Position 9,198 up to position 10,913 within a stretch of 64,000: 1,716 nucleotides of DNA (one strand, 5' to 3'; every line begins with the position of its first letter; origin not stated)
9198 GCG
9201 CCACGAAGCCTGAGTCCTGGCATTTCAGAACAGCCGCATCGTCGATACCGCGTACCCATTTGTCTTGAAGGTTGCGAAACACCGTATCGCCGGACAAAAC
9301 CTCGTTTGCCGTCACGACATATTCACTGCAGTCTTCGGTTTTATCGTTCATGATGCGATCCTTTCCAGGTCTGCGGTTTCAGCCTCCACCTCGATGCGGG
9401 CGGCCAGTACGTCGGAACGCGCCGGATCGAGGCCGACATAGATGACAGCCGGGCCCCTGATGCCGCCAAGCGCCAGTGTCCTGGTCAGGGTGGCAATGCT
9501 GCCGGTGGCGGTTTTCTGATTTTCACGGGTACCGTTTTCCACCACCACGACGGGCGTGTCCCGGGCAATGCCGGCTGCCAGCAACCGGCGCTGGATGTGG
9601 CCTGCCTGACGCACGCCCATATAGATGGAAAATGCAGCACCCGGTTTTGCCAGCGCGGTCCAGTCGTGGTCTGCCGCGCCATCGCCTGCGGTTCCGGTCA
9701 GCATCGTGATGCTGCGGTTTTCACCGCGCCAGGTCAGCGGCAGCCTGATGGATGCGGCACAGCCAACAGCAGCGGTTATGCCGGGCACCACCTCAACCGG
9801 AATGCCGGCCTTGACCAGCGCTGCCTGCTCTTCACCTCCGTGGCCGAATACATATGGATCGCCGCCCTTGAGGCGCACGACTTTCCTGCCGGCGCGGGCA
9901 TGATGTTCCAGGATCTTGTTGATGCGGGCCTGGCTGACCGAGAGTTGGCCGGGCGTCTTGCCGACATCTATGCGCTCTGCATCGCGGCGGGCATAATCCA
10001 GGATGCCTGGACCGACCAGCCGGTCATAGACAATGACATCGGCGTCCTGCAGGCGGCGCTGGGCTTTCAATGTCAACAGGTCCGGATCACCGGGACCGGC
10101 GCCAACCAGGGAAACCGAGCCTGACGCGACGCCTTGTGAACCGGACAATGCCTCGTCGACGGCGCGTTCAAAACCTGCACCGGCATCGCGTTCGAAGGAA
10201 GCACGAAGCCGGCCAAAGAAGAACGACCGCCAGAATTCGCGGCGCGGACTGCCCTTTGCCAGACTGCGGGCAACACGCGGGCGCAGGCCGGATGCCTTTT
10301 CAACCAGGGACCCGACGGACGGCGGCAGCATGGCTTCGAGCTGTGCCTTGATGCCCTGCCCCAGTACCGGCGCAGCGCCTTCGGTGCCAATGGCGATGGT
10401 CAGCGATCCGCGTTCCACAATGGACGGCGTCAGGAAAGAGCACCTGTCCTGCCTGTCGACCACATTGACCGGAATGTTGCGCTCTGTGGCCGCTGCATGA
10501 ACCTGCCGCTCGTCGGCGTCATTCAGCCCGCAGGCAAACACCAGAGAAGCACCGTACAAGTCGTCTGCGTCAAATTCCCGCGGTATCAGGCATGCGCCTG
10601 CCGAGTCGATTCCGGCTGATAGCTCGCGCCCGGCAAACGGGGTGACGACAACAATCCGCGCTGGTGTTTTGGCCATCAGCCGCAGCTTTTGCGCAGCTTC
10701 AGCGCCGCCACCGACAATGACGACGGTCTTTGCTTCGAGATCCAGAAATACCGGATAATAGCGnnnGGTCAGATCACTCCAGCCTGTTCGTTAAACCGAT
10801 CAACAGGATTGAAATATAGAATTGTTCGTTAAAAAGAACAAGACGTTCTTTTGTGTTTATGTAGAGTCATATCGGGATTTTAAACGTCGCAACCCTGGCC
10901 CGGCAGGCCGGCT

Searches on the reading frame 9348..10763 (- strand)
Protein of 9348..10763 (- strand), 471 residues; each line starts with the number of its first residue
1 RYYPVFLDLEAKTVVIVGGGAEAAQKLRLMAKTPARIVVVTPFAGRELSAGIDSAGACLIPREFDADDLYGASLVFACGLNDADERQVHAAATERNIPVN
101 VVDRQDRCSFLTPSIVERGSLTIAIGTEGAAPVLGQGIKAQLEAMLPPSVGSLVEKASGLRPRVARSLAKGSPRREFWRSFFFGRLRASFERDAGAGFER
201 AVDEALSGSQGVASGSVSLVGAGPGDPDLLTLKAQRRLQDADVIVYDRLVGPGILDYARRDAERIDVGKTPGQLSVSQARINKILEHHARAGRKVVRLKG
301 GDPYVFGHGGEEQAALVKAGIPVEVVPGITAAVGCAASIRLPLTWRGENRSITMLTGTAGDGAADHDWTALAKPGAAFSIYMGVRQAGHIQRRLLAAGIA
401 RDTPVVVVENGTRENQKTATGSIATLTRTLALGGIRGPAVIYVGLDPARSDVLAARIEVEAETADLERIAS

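Call 15: search_protein_families(library=pfam, proteins=[window:9348-10763:-], max_evalue=0.01)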
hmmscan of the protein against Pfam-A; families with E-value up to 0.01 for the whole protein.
window:9348-10763:- (471 aa): 4 families
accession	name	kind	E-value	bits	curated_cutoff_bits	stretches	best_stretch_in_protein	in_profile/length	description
PF00590.25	TP_methylase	-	5.8e-52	177.2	27.8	1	217-426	2-211/212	Tetrapyrrole (Corrin/Porphyrin) Methylases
PF13241.12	NAD_binding_7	-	5.4e-22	78.8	22.1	1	5-114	1-104/104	Putative NAD(P)-binding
PF10414.14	CysG_dimeriser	-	3.4e-08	33.6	23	1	150-206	2-58/58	Sirohaem synthase dimerisation region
PF14824.11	Sirohm_synth_M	-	0.00015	21.6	25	1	118-145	1-28/28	Sirohaem biosynthesis protein central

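Call 19: find_homologous_proteins(query=window:9348-10763:-, max_evalue=1e-50)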
Query window:9348-10763:- (471 aa): 7254 proteins with E <= 1e-50 among 8000 candidates; the best 120 are listed.
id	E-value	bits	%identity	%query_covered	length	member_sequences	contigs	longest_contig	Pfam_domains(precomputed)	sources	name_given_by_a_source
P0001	0.0e+0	1019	100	100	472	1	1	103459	PF00590.26,PF13241.13,PF10414.15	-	-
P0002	4.6e-257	872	86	96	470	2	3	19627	PF00590.26,PF13241.13,PF10414.15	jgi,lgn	-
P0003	5.4e-257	871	86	100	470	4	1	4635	PF00590.26,PF13241.13,PF10414.15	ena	-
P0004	9.0e-255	864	85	100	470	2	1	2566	PF00590.26,PF13241.13,PF10414.15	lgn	-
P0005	7.0e-252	854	84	100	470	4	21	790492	PF00590.26,PF13241.13,PF10414.15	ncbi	ncbi:MAG: siroheme synthase CysG [Anderseniella sp.]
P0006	3.9e-250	849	85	96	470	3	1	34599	PF00590.26,PF13241.13,PF10414.15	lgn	-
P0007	2.1e-249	846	83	100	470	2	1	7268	PF00590.26,PF13241.13,PF10414.15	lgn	-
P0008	4.0e-249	845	84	96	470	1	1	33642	PF00590.26,PF13241.13,PF10414.15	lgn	-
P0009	4.9e-249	845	83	100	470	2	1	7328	PF00590.26,PF13241.13,PF10414.15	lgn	-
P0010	8.0e-249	844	84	96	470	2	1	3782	PF00590.26,PF13241.13,PF10414.15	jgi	-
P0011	3.2e-247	839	82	100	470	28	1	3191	PF00590.26,PF13241.13,PF10414.15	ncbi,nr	ncbi:MAG: uroporphyrinogen-III C-methyltransferase [Anderseniella sp.]|nr:uroporphyrinogen-III C-met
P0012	4.8e-247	839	81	100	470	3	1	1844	PF00590.26,PF13241.13,PF10414.15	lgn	-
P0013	9.8e-247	838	84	96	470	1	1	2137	PF00590.26,PF13241.13,PF10414.15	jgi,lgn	jgi:uroporphyrin-III C-methyltransferase/precorrin-2 dehydrogenase/sirohydrochlorin ferrochelatase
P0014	6.6e-246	835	84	96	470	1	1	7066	PF00590.26,PF13241.13,PF10414.15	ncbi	ncbi:MAG: siroheme synthase CysG [Anderseniella sp.]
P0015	1.8e-245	833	82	100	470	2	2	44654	PF00590.26,PF13241.13,PF10414.15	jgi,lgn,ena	-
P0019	2.3e-244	830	82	100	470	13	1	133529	PF00590.26,PF13241.13,PF10414.15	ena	-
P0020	9.0e-243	824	82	100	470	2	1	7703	PF00590.26,PF13241.13,PF10414.15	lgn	-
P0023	2.4e-214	731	73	100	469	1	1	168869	PF00590.26,PF13241.13,PF10414.15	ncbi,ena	-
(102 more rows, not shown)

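Call 21: find_encoding_contigs(protein=P0005, flank=4000, max_places=4)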
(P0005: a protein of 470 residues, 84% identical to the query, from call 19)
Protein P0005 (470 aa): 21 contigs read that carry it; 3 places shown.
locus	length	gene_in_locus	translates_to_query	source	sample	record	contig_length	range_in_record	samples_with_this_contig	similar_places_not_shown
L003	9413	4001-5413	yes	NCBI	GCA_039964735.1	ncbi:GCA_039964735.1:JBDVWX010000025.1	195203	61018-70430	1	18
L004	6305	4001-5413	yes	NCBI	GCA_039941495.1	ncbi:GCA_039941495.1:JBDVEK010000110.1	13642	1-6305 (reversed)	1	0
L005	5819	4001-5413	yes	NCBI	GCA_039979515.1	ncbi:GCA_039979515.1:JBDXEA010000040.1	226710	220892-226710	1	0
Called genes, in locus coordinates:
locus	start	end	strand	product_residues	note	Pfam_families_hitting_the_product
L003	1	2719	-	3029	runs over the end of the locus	PF00353:HemolysinCabind, PF26745:SPM, PF06594:HCBP_related (weak), PF00353:HemolysinCabind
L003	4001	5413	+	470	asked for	PF13241:NAD_binding_7, PF10414:CysG_dimeriser, PF00590:TP_methylase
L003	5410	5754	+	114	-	PF11011:DUF2849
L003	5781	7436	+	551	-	PF03460:NIR_SIR_ferr, PF01077:NIR_SIR, PF03460:NIR_SIR_ferr, PF01077:NIR_SIR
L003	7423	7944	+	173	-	PF06073:DUF934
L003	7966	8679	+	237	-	PF01507:PAPS_reduct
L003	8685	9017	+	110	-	PF00111:Fer2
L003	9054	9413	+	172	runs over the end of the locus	PF00578:AhpC-TSA, PF08534:Redoxin (weak)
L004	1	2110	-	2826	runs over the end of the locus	PF00353:HemolysinCabind, PF26745:SPM, PF06594:HCBP_related (weak), PF00353:HemolysinCabind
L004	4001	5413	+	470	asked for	PF13241:NAD_binding_7, PF10414:CysG_dimeriser, PF00590:TP_methylase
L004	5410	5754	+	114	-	PF11011:DUF2849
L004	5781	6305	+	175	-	PF03460:NIR_SIR_ferr, PF01077:NIR_SIR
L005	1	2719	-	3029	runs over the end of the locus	PF00353:HemolysinCabind, PF26745:SPM, PF06594:HCBP_related (weak), PF00353:HemolysinCabind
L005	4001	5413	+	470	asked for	PF13241:NAD_binding_7, PF10414:CysG_dimeriser, PF00590:TP_methylase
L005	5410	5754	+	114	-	PF11011:DUF2849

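Call 22: find_encoding_contigs(protein=P0019, flank=4000, max_places=2)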
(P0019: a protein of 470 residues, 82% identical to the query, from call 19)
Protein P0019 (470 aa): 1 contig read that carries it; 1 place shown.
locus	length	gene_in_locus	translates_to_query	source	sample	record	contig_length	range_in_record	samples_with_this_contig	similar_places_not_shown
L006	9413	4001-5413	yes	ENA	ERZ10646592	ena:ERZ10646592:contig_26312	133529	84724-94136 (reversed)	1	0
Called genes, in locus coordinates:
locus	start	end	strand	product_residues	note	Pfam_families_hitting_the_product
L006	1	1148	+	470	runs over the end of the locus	PF03315:SDH_beta, PF03313:SDH_alpha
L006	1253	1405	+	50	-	-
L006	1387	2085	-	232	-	PF01557:FAA_hydrolase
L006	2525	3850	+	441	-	PF07995:GSDH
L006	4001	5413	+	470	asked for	PF13241:NAD_binding_7, PF10414:CysG_dimeriser, PF00590:TP_methylase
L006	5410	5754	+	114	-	PF11011:DUF2849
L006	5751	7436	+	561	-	PF03460:NIR_SIR_ferr, PF01077:NIR_SIR, PF03460:NIR_SIR_ferr, PF01077:NIR_SIR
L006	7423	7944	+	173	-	PF06073:DUF934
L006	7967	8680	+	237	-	PF01507:PAPS_reduct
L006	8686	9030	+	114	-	PF00111:Fer2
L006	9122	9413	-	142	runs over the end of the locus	PF00472:RF-1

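Call 23: find_encoding_contigs(protein=P0023, flank=4000, max_places=2)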
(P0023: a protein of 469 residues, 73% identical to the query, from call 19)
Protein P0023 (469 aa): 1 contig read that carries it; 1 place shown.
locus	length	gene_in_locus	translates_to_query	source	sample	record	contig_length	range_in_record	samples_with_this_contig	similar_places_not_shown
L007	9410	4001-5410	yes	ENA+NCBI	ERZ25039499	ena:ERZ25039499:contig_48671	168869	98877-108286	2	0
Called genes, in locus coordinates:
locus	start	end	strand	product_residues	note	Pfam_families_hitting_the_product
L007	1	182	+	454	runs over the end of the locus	PF02321:OEP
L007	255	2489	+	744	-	PF00664:ABC_membrane, PF00005:ABC_tran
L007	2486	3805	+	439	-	PF25919:BSH_CusB (faint), PF25973:BSH_CzcB (faint), PF25994:HH_AprE, PF26002:Beta-barrel_AprE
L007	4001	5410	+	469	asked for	PF13241:NAD_binding_7, PF10414:CysG_dimeriser, PF00590:TP_methylase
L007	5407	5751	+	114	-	PF11011:DUF2849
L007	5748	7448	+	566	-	PF03460:NIR_SIR_ferr, PF01077:NIR_SIR, PF03460:NIR_SIR_ferr, PF01077:NIR_SIR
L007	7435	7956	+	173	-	PF06073:DUF934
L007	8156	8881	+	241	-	PF00561:Abhydrolase_1, PF00975:Thioesterase, PF12146:Hydrolase_4, PF12697:Abhydrolase_6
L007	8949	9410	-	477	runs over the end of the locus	PF02233:PNTB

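Call 27: find_encoding_contigs(protein=P0002, flank=4000, max_places=3)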
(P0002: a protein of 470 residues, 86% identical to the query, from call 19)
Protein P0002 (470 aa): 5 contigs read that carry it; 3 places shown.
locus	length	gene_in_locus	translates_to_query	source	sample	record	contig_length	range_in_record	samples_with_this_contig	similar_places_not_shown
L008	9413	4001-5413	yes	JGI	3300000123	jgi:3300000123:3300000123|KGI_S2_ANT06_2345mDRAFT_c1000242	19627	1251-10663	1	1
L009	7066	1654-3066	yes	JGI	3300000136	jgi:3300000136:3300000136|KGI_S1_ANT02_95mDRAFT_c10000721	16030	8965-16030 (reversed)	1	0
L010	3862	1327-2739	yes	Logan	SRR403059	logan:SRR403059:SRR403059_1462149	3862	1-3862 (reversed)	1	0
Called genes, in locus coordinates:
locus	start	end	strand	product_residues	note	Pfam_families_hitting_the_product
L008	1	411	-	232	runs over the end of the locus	PF01557:FAA_hydrolase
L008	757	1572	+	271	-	-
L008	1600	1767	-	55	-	-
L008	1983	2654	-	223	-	PF01797:Y1_Tnp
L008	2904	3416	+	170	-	-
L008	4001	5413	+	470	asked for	PF13241:NAD_binding_7, PF10414:CysG_dimeriser, PF00590:TP_methylase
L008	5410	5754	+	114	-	PF11011:DUF2849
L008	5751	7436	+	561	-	PF03460:NIR_SIR_ferr, PF01077:NIR_SIR, PF03460:NIR_SIR_ferr, PF01077:NIR_SIR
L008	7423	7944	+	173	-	PF06073:DUF934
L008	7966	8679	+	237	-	PF01507:PAPS_reduct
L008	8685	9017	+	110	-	PF00111:Fer2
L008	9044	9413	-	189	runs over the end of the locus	PF00440:TetR_N, PF16925:TetR_C_13 (weak), PF21993:TetR_C_13_2 (weak)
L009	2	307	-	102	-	?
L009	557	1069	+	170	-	-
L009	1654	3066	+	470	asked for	PF13241:NAD_binding_7, PF10414:CysG_dimeriser, PF00590:TP_methylase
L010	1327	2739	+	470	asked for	PF13241:NAD_binding_7, PF10414:CysG_dimeriser, PF00590:TP_methylase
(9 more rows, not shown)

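Call 28: find_encoding_contigs(protein=P0006, flank=4000, max_places=2)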
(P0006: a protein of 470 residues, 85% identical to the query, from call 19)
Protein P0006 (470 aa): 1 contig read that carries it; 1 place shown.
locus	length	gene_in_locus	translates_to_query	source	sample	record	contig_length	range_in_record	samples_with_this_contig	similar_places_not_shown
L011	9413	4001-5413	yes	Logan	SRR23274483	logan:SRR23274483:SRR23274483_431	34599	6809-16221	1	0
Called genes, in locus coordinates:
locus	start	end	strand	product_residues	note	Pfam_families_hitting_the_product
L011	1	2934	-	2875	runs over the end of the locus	PF26745:SPM, PF06594:HCBP_related, PF00353:HemolysinCabind, PF06594:HCBP_related (weak), PF00353:HemolysinCabind, PF06594:HCBP_related (weak)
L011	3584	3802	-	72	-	-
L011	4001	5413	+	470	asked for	PF13241:NAD_binding_7, PF10414:CysG_dimeriser, PF00590:TP_methylase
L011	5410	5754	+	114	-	PF11011:DUF2849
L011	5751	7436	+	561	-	PF03460:NIR_SIR_ferr, PF01077:NIR_SIR, PF03460:NIR_SIR_ferr, PF01077:NIR_SIR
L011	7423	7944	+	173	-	PF06073:DUF934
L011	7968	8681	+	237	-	PF01507:PAPS_reduct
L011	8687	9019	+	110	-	PF00111:Fer2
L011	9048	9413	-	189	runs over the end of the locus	PF00440:TetR_N, PF16925:TetR_C_13, PF21993:TetR_C_13_2 (weak)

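Call 29: find_encoding_contigs(protein=P0015, flank=4000, max_places=2)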
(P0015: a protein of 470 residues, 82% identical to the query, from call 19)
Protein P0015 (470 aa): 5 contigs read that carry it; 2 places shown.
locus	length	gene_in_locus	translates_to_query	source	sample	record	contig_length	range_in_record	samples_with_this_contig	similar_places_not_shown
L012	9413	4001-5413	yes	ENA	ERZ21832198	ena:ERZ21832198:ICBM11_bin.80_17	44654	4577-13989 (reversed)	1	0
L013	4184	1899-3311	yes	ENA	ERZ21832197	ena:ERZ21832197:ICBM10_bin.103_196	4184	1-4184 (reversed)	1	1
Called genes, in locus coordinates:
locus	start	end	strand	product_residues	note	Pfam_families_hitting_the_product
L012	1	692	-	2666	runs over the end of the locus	PF26745:SPM, PF06594:HCBP_related (weak), PF00353:HemolysinCabind (weak)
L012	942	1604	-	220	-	-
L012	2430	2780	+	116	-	-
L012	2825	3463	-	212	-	-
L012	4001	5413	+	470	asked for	PF13241:NAD_binding_7, PF10414:CysG_dimeriser, PF00590:TP_methylase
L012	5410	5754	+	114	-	PF11011:DUF2849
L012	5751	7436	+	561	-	PF03460:NIR_SIR_ferr, PF01077:NIR_SIR, PF03460:NIR_SIR_ferr, PF01077:NIR_SIR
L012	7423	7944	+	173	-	PF06073:DUF934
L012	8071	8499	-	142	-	PF00472:RF-1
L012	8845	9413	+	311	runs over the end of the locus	PF25917:BSH_RND (weak), PF25973:BSH_CzcB (faint), PF25876:HH_MFP_RND (weak), PF25989:YknX_C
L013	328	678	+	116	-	-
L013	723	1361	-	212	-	-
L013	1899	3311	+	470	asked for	PF13241:NAD_binding_7, PF10414:CysG_dimeriser, PF00590:TP_methylase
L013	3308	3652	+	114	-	PF11011:DUF2849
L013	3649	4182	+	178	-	?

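Call 30: find_encoding_contigs(protein=P0008, flank=4000, max_places=2)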
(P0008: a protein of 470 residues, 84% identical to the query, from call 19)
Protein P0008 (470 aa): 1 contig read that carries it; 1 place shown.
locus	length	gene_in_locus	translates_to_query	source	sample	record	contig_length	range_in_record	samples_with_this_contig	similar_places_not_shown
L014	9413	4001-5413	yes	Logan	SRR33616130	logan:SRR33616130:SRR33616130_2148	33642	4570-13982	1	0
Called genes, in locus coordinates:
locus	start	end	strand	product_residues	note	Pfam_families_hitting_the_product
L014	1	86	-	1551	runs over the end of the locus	?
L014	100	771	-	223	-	PF07791:Imm11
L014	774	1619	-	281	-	PF14080:DUF4261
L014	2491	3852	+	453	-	PF07995:GSDH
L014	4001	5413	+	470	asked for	PF13241:NAD_binding_7, PF10414:CysG_dimeriser, PF00590:TP_methylase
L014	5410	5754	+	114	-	PF11011:DUF2849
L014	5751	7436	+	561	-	PF03460:NIR_SIR_ferr, PF01077:NIR_SIR, PF03460:NIR_SIR_ferr, PF01077:NIR_SIR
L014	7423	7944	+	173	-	PF06073:DUF934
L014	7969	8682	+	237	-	PF01507:PAPS_reduct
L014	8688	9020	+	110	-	PF00111:Fer2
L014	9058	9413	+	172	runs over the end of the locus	PF00578:AhpC-TSA, PF08534:Redoxin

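Call 43: find_encoding_contigs(protein=P0003, flank=4000, max_places=3)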
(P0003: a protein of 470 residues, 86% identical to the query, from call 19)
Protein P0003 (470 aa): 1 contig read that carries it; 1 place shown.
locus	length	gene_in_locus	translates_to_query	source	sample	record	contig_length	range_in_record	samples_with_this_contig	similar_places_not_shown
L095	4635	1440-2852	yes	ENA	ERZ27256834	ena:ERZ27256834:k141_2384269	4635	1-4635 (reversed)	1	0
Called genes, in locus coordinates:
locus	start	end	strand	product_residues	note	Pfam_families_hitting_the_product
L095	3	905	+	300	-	?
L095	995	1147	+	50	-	-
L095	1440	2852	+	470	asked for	PF13241:NAD_binding_7, PF10414:CysG_dimeriser, PF00590:TP_methylase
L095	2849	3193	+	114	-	PF11011:DUF2849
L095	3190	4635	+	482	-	?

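Call 44: find_encoding_contigs(protein=P0007, flank=4000, max_places=3)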
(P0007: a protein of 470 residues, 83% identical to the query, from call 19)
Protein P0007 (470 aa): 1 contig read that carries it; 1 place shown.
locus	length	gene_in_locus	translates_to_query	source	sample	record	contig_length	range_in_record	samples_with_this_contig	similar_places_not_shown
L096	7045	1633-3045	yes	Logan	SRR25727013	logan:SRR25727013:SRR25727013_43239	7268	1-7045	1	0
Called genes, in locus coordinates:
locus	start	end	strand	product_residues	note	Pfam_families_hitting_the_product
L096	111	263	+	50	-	-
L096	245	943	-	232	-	PF01557:FAA_hydrolase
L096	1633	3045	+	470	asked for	PF13241:NAD_binding_7, PF10414:CysG_dimeriser, PF00590:TP_methylase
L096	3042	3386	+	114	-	PF11011:DUF2849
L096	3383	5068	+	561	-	PF03460:NIR_SIR_ferr, PF01077:NIR_SIR, PF03460:NIR_SIR_ferr, PF01077:NIR_SIR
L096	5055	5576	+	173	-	PF06073:DUF934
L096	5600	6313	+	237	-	PF01507:PAPS_reduct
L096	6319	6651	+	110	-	PF00111:Fer2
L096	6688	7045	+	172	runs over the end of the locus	PF00578:AhpC-TSA, PF08534:Redoxin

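Call 45: find_encoding_contigs(protein=P0020, flank=4000, max_places=3)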
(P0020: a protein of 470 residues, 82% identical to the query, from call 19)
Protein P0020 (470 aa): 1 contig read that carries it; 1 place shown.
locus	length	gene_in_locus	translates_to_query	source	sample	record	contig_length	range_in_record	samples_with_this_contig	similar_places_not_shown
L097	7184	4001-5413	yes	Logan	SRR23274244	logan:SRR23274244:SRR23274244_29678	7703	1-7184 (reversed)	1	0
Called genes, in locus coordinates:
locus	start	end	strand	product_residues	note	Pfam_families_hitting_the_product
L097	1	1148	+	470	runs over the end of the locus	PF03315:SDH_beta, PF03313:SDH_alpha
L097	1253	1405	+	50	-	-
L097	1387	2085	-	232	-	PF01557:FAA_hydrolase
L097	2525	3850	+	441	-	PF07995:GSDH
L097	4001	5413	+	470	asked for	PF13241:NAD_binding_7, PF10414:CysG_dimeriser, PF00590:TP_methylase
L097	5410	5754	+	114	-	PF11011:DUF2849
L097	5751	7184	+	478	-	?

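Call 46: find_encoding_contigs(protein=P0014, flank=4000, max_places=3)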
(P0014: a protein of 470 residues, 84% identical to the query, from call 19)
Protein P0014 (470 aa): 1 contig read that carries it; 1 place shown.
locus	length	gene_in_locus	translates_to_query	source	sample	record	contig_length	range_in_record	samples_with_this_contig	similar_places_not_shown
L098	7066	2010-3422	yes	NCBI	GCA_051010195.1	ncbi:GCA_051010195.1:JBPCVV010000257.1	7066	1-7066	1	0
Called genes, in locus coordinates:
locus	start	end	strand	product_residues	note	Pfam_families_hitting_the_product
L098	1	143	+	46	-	PF03313:SDH_alpha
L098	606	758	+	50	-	-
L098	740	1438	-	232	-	PF01557:FAA_hydrolase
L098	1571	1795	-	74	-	-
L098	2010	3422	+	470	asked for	PF13241:NAD_binding_7, PF10414:CysG_dimeriser, PF00590:TP_methylase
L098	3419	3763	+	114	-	PF11011:DUF2849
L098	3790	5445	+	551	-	PF03460:NIR_SIR_ferr, PF01077:NIR_SIR, PF03460:NIR_SIR_ferr, PF01077:NIR_SIR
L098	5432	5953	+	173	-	PF06073:DUF934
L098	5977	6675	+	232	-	PF01507:PAPS_reduct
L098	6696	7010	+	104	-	PF00111:Fer2 (weak)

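Call 54: find_encoding_contigs(protein=P0009, flank=4000, max_places=3)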
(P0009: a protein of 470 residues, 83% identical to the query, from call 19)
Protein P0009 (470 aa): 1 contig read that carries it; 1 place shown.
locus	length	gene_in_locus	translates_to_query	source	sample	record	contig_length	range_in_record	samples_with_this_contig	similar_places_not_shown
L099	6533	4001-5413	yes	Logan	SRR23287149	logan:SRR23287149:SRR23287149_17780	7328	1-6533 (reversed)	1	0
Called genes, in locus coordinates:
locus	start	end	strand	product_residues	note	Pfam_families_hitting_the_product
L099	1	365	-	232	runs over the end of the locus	PF01557:FAA_hydrolase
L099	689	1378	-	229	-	PF07791:Imm11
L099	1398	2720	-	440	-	-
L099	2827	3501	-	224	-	PF07791:Imm11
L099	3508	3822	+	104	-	-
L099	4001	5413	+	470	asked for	PF13241:NAD_binding_7, PF10414:CysG_dimeriser, PF00590:TP_methylase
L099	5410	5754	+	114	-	PF11011:DUF2849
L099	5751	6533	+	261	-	?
